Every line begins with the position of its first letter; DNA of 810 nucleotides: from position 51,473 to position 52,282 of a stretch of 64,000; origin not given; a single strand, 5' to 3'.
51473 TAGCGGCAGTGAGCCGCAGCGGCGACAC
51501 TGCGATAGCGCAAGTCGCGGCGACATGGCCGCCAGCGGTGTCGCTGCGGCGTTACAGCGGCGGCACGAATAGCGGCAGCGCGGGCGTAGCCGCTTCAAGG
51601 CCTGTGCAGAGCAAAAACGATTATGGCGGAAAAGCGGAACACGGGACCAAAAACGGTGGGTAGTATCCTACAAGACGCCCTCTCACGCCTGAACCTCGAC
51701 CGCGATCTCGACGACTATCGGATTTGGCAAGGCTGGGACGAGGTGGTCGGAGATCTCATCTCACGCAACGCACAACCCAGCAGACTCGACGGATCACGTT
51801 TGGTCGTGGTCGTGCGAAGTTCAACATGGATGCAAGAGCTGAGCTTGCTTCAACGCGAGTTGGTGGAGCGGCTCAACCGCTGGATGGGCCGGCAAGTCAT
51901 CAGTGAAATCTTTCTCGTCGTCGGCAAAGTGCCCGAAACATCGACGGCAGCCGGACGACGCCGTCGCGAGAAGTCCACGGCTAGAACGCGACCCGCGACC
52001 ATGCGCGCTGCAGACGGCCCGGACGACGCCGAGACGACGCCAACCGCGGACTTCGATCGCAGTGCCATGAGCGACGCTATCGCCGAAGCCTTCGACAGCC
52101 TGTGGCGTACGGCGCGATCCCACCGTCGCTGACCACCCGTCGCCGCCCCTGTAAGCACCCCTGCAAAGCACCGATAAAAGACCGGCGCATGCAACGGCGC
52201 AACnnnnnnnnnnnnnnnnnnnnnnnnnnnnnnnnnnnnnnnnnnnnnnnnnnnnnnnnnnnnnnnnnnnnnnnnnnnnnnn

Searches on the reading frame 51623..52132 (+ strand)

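Call 37: search_protein_families(library=pfam, proteins=[window:51623-52132:+], max_evalue=0.001)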
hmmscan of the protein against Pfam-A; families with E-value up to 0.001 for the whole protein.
window:51623-52132:+ (169 aa): 1 family
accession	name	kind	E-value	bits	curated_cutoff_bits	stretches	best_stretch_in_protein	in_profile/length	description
PF05258.17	DciA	-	2.3e-19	69.8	24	1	12-96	2-87/89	Dna[CI] antecedent, DciA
